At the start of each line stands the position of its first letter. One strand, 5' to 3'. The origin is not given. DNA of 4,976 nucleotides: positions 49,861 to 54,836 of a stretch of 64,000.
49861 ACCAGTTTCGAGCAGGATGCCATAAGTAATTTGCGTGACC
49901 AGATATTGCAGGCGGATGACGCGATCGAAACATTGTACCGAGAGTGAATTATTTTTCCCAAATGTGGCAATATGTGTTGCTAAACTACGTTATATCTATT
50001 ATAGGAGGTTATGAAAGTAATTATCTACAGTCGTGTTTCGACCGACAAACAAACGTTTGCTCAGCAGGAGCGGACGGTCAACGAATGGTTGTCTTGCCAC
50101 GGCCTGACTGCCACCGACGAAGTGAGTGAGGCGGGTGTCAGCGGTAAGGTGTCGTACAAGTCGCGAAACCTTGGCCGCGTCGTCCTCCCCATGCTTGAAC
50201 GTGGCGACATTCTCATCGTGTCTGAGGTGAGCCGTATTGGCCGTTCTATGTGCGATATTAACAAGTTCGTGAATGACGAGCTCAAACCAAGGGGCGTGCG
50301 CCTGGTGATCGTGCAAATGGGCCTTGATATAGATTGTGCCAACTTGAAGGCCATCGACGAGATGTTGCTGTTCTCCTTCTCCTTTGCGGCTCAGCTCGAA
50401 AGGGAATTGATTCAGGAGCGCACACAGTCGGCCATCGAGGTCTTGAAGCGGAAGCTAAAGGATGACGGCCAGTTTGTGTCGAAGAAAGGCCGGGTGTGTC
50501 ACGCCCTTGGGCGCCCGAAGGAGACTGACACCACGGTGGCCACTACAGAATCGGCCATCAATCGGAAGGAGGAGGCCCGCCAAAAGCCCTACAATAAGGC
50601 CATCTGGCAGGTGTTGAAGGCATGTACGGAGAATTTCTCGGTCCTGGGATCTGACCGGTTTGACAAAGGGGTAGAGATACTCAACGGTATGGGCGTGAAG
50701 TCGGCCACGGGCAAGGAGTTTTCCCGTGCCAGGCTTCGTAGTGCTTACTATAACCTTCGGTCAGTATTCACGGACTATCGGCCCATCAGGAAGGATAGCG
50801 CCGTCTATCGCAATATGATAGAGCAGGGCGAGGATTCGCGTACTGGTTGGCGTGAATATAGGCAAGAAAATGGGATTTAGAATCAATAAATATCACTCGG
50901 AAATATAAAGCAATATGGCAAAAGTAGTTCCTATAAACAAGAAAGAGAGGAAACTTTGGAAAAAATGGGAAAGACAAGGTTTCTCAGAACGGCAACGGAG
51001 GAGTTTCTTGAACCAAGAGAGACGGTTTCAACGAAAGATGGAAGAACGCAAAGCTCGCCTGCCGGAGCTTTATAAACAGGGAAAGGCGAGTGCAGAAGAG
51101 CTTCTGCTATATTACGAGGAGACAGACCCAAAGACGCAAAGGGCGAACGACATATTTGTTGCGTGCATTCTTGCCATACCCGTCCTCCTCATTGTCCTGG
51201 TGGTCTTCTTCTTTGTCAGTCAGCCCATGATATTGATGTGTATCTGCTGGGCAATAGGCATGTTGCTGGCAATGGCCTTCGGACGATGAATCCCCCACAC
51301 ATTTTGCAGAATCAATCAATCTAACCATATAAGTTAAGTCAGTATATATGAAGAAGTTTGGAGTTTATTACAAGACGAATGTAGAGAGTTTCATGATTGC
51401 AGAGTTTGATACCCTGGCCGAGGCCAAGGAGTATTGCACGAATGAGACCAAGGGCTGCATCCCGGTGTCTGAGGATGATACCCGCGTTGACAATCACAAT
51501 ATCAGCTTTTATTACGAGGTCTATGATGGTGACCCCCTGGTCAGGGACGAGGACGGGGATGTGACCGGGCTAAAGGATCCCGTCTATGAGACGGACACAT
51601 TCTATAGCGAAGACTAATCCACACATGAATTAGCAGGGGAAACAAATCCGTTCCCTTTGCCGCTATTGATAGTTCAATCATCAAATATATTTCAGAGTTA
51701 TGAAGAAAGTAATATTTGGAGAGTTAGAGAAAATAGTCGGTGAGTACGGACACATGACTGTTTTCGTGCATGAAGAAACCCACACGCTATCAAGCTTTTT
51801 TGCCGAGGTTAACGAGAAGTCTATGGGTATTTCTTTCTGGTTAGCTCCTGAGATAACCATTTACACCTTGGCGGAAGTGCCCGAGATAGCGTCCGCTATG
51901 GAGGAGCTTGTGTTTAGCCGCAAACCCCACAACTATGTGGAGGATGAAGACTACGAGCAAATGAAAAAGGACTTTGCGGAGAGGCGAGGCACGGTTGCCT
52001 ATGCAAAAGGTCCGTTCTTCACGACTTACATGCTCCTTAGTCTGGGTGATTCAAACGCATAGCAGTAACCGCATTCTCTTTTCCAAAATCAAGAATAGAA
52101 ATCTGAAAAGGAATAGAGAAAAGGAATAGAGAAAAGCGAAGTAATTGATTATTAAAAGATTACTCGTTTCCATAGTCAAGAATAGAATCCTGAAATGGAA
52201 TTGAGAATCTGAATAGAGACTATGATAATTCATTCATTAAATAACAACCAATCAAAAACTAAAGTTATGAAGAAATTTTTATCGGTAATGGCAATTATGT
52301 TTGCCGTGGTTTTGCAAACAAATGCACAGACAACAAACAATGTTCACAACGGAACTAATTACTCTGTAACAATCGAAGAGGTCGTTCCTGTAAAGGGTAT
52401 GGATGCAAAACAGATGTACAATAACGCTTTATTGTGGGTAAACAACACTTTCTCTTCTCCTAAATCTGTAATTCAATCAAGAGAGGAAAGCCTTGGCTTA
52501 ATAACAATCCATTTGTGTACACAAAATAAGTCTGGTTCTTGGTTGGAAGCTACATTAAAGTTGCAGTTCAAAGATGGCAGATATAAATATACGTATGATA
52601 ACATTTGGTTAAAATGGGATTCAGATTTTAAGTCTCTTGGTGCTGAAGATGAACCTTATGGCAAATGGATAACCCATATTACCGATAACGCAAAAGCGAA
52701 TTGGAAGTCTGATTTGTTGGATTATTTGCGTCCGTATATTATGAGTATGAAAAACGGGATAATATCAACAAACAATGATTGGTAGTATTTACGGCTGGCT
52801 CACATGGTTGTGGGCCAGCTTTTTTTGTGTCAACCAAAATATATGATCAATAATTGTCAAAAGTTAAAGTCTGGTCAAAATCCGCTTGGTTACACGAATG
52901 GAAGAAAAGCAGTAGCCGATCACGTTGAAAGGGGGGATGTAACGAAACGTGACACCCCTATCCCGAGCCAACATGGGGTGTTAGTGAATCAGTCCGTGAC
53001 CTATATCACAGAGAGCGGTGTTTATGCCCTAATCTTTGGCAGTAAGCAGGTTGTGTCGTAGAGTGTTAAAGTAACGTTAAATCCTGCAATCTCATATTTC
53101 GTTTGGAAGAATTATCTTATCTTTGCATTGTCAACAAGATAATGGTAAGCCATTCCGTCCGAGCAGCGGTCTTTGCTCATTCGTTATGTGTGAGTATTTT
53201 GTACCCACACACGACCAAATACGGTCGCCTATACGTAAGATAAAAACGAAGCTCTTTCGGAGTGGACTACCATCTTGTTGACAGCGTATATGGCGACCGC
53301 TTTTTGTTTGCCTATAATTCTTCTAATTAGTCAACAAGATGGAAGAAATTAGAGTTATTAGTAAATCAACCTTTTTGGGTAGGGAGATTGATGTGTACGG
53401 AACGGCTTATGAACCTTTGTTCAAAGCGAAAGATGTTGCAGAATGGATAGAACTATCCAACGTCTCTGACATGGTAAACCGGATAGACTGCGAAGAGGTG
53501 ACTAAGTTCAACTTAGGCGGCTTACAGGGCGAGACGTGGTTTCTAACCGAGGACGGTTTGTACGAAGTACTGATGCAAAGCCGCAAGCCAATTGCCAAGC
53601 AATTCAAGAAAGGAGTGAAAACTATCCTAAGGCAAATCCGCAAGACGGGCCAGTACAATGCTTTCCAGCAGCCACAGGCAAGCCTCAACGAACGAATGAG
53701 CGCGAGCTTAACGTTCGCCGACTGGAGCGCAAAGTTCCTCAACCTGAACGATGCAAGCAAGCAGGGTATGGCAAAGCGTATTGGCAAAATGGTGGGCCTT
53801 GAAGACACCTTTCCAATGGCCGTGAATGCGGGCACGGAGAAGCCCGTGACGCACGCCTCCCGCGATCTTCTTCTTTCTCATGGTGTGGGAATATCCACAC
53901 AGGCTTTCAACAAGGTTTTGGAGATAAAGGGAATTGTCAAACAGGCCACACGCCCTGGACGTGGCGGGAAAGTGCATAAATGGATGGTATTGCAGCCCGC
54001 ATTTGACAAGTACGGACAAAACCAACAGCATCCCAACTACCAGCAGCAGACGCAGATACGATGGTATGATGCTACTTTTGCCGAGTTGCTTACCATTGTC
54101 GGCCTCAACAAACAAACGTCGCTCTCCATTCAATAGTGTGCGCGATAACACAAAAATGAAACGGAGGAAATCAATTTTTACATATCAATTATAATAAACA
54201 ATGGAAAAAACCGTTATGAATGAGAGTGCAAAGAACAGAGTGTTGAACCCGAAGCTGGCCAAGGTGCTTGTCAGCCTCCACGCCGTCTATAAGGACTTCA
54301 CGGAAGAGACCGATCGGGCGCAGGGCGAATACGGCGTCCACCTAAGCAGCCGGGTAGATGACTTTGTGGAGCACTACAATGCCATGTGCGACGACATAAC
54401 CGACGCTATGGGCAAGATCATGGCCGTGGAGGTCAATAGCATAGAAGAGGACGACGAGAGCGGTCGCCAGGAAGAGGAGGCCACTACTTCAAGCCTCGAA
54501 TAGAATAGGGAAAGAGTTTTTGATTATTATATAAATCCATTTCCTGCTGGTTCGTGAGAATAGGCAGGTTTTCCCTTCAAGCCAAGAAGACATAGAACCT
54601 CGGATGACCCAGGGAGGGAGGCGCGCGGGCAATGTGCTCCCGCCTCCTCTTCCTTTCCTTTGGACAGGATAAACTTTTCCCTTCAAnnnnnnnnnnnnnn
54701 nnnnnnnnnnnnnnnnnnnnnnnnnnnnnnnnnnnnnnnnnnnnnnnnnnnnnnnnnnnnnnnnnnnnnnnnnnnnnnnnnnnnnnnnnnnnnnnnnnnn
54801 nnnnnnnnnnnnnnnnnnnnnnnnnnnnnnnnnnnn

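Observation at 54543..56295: Gene-free 1.8-kb island holding a paralogous family of GNRA-capped terminator hairpins with compensatory base changes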

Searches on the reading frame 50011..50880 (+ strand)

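Call 12: search_protein_families(library=phrogs, proteins=[window:50011-50880:+], max_evalue=0.001)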
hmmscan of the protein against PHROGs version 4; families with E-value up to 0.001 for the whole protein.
window:50011-50880:+ (289 aa): 2 families
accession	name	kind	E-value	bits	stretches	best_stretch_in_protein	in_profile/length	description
phrog_125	-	DNA, RNA and nucleotide metabolism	3e-27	96.8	1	1-154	20-159/254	DNA invertase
phrog_95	-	integration and excision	8.6e-23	81.8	1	1-147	88-235/651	integrase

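Call 13: search_protein_families(library=pfam, proteins=[window:50011-50880:+], max_evalue=0.001)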
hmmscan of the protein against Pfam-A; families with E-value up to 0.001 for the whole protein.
window:50011-50880:+ (289 aa): 1 family
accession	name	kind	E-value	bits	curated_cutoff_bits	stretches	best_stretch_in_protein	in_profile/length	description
PF00239.26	Resolvase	-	1.3e-24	87.4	23.3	1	3-147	1-141/145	Resolvase, N terminal domain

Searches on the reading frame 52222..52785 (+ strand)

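Call 12: search_protein_families(library=phrogs, proteins=[window:52222-52785:+], max_evalue=0.001)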
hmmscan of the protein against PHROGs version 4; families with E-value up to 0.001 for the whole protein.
window:52222-52785:+ (187 aa): 1 family
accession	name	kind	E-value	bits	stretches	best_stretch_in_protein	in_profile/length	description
phrog_4002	-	unknown function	1.3e-17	65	1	16-187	1-171/171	-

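Call 13: search_protein_families(library=pfam, proteins=[window:52222-52785:+], max_evalue=0.001)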
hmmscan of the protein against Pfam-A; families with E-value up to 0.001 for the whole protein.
window:52222-52785:+ (187 aa): 1 family
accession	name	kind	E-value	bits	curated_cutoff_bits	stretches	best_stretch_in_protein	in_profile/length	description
PF14730.11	DUF4468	-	1.4e-08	35.4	22.6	1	53-128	3-88/92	Domain of unknown function (DUF4468) with TBP-like fold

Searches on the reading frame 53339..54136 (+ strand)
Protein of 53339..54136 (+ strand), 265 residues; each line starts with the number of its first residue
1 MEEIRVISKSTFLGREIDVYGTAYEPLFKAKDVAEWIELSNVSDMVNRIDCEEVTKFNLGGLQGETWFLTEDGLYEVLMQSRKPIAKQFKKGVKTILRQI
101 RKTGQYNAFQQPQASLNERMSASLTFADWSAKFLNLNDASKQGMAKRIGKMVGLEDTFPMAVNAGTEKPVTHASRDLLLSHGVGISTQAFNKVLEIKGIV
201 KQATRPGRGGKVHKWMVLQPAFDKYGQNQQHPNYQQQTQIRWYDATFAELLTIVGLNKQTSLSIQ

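Call 12: search_protein_families(library=phrogs, proteins=[window:53339-54136:+], max_evalue=0.001)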
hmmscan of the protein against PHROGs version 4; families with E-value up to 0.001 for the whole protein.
window:53339-54136:+ (265 aa): 13 families
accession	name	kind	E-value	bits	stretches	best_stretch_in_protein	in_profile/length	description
phrog_130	-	transcription regulation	3.9e-30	106.3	1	16-248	168-402/480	anti-repressor Ant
phrog_2593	-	transcription regulation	9.9e-19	69.1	1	3-120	18-147/255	anti-repressor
phrog_463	-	transcription regulation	3.9e-18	66.9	1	24-126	22-130/250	anti-repressor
phrog_2899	-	transcription regulation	2e-17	64.7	1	15-137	15-144/263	anti-repressor Ant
phrog_7940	-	unknown function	2.9e-13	51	1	12-116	9-116/252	-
phrog_2011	-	transcription regulation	1e-12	49.3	1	7-134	4-146/275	anti-repressor Ant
phrog_245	-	transcription regulation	4.7e-11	43.8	1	8-109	42-145/319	anti-repressor Ant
phrog_5060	-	transcription regulation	6e-11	43.8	1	15-124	15-136/224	anti-repressor Ant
phrog_25722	-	unknown function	1.1e-09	39.3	1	27-109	26-111/150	-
phrog_9976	-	transcription regulation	4.7e-09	37.4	1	10-113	4-110/188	anti-repressor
phrog_2977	-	transcription regulation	7.2e-09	36.6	1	14-85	71-149/150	anti-repressor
phrog_7347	-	unknown function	1.1e-05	26.6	1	66-120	6-60/78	-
phrog_129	-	transcription regulation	0.00084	20.3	0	118-254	122-269/273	transcriptional regulator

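Call 13: search_protein_families(library=pfam, proteins=[window:53339-54136:+], max_evalue=0.001)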
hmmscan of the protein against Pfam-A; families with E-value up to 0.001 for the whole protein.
window:53339-54136:+ (265 aa): 1 family
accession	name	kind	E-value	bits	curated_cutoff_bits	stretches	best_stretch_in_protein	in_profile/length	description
PF02498.22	Bro-N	-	2e-14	54.4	25.6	1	16-93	1-90/96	BRO family, N-terminal domain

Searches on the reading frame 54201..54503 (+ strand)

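Call 12: search_protein_families(library=phrogs, proteins=[window:54201-54503:+], max_evalue=0.001)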
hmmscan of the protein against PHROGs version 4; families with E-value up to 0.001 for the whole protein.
window:54201-54503:+ (100 aa): 0 families

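Call 13: search_protein_families(library=pfam, proteins=[window:54201-54503:+], max_evalue=0.001)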
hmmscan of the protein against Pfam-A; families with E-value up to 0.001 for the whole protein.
window:54201-54503:+ (100 aa): 1 family
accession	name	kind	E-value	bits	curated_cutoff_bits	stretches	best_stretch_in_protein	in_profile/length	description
PF24332.1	DUF7500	-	0.00029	21.4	27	1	24-74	80-130/187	Family of unknown function (DUF7500)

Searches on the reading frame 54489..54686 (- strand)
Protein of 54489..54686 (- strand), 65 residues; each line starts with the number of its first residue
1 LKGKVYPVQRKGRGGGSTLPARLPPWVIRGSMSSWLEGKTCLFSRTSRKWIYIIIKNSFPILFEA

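Call 79: search_protein_families(library=phrogs, proteins=[window:54489-54686:-], max_evalue=0.01)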
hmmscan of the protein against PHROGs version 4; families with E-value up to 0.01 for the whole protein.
window:54489-54686:- (65 aa): 0 families

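Call 80: search_protein_families(library=pfam, proteins=[window:54489-54686:-], max_evalue=0.01)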
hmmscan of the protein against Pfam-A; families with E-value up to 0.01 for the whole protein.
window:54489-54686:- (65 aa): 0 families

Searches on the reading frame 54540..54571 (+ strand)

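Call 66: search_protein_families(library=pfam, proteins=[L096:5033-5701:+], max_evalue=0.001)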
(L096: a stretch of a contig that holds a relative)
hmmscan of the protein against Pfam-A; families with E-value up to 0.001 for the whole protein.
L096:5033-5701:+ (222 aa): 4 families
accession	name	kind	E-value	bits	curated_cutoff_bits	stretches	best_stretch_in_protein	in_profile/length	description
PF20720.3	nSTAND3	-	0.00014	22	27.2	1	49-86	15-46/155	Novel STAND NTPase 3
PF13479.12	AAA_24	-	0.00016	22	27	1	55-156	6-90/195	AAA domain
PF13238.12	AAA_18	-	0.00044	21.1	29.4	1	55-142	2-83/128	AAA domain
PF13481.12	AAA_25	-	0.00048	20.2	27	0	50-140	32-153/195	AAA domain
